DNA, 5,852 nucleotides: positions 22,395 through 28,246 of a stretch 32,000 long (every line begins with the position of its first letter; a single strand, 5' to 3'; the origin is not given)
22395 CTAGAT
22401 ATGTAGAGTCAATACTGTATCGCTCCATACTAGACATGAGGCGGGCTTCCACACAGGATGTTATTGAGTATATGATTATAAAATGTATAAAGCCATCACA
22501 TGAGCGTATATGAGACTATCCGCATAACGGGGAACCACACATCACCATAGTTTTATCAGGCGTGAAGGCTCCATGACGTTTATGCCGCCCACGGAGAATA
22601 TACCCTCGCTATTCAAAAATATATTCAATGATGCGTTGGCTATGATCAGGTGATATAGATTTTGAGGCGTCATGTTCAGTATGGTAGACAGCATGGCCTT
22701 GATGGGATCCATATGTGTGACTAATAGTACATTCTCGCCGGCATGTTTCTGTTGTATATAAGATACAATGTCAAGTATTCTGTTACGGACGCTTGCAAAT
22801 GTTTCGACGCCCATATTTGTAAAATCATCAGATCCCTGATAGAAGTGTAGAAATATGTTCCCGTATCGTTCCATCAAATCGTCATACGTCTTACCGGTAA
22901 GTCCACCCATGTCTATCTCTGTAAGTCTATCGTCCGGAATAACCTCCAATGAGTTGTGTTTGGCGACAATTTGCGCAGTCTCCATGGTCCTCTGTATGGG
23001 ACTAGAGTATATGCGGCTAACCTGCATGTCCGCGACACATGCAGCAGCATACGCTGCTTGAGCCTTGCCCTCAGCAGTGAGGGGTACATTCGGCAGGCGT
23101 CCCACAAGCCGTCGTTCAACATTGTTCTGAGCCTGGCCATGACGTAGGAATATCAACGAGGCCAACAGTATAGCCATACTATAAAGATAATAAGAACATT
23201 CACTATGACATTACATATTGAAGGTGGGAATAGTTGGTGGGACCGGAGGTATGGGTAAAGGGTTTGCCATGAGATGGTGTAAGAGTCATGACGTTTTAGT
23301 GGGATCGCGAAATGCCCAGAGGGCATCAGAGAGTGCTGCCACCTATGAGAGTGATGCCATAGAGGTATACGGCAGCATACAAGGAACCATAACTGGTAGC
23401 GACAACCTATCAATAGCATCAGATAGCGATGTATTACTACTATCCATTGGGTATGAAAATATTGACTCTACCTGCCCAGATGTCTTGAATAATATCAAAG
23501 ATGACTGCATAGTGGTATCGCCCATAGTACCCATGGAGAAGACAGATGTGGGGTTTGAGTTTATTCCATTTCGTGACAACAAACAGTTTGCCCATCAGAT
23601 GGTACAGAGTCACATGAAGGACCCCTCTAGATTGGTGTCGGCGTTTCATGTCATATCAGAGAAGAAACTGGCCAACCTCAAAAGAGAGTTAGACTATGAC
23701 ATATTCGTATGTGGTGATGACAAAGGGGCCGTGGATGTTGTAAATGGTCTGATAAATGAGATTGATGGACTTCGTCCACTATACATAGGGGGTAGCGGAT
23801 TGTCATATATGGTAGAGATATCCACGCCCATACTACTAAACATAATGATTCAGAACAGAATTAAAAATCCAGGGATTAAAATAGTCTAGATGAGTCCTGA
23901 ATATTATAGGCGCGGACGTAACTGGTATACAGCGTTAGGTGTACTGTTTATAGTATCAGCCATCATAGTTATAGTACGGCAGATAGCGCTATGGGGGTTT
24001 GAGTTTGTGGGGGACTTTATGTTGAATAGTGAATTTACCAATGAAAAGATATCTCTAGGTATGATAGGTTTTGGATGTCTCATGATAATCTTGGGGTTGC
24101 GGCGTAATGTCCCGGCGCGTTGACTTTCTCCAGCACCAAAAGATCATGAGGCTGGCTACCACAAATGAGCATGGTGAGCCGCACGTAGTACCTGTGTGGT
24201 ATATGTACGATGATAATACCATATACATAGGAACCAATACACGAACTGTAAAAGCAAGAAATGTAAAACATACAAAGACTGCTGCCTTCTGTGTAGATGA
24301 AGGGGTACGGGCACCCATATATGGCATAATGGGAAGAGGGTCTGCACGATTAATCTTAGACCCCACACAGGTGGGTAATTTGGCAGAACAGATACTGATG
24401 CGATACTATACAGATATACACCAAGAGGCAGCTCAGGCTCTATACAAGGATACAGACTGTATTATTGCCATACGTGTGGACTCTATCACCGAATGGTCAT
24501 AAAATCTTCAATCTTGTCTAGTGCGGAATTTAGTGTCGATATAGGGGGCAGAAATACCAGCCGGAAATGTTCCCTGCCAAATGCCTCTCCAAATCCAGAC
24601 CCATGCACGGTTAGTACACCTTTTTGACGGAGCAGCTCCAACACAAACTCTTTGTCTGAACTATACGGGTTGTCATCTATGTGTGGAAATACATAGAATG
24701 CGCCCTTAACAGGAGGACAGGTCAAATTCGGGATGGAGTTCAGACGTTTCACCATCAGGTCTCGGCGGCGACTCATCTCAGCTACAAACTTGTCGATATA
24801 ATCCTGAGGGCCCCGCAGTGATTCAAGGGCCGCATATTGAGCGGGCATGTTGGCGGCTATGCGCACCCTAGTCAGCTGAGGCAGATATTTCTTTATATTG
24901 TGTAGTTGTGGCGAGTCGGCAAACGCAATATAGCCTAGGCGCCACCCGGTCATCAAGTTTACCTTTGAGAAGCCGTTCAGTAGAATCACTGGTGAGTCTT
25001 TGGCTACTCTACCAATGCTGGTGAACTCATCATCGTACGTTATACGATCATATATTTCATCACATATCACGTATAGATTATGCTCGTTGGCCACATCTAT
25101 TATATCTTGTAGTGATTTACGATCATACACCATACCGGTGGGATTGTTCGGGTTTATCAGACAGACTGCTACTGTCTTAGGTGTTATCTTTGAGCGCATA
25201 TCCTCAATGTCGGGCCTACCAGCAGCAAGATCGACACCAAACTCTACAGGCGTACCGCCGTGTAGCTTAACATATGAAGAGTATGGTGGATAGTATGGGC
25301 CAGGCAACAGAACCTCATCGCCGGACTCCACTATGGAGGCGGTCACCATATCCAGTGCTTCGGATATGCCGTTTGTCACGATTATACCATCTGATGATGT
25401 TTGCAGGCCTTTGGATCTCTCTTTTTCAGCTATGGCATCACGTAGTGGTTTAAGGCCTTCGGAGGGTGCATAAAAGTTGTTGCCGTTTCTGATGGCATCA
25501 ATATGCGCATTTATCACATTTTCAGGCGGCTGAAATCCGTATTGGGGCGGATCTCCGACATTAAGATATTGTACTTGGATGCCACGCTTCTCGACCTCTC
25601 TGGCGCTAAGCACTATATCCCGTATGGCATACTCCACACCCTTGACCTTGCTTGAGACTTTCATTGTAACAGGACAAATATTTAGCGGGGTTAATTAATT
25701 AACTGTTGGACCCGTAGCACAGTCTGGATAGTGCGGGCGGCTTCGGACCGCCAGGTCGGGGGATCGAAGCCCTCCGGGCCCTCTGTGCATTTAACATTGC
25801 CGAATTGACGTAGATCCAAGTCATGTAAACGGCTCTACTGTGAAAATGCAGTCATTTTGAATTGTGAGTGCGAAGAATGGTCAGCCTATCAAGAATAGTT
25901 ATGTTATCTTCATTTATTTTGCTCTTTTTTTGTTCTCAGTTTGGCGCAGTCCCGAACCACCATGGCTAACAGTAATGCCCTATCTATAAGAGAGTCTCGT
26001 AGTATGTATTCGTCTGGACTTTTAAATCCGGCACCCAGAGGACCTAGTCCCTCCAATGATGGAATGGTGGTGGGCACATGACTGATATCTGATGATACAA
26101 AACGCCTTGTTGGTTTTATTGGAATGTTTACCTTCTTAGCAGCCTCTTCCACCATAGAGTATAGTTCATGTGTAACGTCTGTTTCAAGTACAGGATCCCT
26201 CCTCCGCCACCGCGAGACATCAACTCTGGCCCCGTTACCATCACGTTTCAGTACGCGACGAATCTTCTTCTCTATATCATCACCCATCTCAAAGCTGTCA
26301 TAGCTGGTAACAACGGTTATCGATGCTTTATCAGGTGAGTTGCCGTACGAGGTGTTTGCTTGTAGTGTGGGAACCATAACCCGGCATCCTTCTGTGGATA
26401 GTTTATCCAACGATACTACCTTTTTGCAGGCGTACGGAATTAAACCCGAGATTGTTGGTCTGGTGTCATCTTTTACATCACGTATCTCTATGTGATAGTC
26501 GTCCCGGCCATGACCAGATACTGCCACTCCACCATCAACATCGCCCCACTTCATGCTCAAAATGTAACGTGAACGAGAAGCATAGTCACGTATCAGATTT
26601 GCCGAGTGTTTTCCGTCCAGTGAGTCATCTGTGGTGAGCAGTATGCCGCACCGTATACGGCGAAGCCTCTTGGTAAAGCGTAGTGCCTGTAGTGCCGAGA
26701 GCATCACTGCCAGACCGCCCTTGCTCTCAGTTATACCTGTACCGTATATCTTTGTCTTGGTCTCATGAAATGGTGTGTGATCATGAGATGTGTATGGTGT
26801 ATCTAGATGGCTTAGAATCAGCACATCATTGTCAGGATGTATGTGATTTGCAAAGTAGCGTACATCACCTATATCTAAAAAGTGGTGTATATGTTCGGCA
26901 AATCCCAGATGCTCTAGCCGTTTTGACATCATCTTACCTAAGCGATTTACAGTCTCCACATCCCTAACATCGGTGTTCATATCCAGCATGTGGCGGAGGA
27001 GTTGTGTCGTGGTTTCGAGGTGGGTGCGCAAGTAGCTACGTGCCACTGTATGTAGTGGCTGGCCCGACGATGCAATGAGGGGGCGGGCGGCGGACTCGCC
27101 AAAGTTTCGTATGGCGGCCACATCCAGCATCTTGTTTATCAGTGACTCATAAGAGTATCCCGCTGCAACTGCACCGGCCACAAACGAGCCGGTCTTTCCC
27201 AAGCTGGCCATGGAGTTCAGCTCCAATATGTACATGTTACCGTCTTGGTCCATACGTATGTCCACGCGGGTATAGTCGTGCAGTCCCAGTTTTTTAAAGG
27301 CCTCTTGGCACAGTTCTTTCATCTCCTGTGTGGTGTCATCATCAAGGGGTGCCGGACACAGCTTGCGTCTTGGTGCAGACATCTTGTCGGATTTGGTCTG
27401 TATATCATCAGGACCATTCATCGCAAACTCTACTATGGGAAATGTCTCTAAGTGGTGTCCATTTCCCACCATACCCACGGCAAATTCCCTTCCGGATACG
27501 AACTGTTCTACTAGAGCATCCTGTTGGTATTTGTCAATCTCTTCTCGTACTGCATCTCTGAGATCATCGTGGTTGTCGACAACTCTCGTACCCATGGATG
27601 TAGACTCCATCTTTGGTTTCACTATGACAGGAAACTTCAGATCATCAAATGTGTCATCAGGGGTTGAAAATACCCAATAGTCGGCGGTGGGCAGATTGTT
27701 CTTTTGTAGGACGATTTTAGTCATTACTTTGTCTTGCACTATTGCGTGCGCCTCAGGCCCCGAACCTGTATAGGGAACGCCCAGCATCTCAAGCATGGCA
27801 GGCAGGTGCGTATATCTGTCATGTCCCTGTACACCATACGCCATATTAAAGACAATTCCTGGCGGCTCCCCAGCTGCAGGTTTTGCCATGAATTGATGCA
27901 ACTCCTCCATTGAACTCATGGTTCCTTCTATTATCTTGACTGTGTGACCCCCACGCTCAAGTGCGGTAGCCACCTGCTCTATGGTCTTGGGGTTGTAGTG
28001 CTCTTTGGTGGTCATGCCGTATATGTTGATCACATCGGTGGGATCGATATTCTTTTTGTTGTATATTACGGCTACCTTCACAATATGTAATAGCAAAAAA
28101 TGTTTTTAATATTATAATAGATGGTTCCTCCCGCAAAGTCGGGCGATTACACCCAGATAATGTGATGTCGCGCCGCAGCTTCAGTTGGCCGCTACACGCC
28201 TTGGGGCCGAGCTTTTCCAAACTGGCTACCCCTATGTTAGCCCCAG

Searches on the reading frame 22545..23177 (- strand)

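Call 87: search_protein_families(library=pfam, proteins=[window:22545-23177:-], max_evalue=0.001)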
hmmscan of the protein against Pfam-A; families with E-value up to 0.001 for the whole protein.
window:22545-23177:- (211 aa): 1 family
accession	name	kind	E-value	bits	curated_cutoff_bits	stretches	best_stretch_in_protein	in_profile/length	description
PF00300.27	His_Phos_1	-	8.2e-50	169.6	21.7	1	8-192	1-184/194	Histidine phosphatase superfamily (branch 1)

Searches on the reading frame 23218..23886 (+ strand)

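Call 87: search_protein_families(library=pfam, proteins=[window:23218-23886:+], max_evalue=0.001)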
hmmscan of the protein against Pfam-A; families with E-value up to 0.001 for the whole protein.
window:23218-23886:+ (223 aa): 1 family
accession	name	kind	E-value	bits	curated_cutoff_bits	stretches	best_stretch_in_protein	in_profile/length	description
PF03807.23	F420_oxidored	-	2.4e-12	47.7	21.6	1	2-104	1-93/94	NADP oxidoreductase coenzyme F420-dependent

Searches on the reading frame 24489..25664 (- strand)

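Call 88: search_protein_families(library=pfam, proteins=[window:24489-25664:-], max_evalue=0.001)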
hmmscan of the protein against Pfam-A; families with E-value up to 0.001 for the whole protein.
window:24489-25664:- (392 aa): 4 families
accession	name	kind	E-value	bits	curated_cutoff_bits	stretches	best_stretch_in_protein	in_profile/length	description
PF00155.27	Aminotran_1_2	-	2.7e-59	201.6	19.7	1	34-384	6-360/361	Aminotransferase class I and II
PF01041.23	DegT_DnrJ_EryC1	-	5.2e-06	26.4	19.8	1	94-202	43-145/360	DegT/DnrJ/EryC1/StrS aminotransferase family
PF00266.25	Aminotran_5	-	8.8e-06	25.4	21.5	1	88-202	57-175/371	Aminotransferase class-V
PF01053.26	Cys_Met_Meta_PP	-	1.9e-05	23.9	27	1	86-203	63-174/381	Cys/Met metabolism PLP-dependent enzyme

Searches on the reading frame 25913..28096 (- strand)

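Call 88: search_protein_families(library=pfam, proteins=[window:25913-28096:-], max_evalue=0.001)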
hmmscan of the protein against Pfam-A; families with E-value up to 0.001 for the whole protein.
window:25913-28096:- (728 aa): 8 families
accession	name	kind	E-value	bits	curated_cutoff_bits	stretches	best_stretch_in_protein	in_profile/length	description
PF07478.18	Dala_Dala_lig_C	-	3.6e-30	105.4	24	1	132-324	4-203/204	D-ala D-ala ligase C-terminus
PF01546.33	Peptidase_M20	-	1.5e-12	48.3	24.6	1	427-714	2-204/206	Peptidase family M20/M25/M40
PF13535.11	ATP-grasp_4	-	1.6e-12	47.8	27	1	154-298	2-153/160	ATP-grasp domain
PF02655.19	ATP-grasp_3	-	3.5e-09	37.4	23.2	1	121-295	2-155/160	ATP-grasp domain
PF02222.28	ATP-grasp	-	8.1e-07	29.3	27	1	130-280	3-147/179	ATP-grasp domain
PF02786.22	CPSase_L_D2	-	1.6e-06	28.3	19.8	1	151-295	35-178/211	Carbamoyl-phosphate synthase L chain, ATP binding domain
PF01071.24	GARS_A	-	9.9e-06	26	27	1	122-222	2-111/194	Phosphoribosylglycinamide synthetase, ATP-grasp (A) domain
PF15632.11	ATPgrasp_Ter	-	0.00079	19.6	29.1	0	254-317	44-106/131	ATP-grasp in the biosynthetic pathway with Ter operon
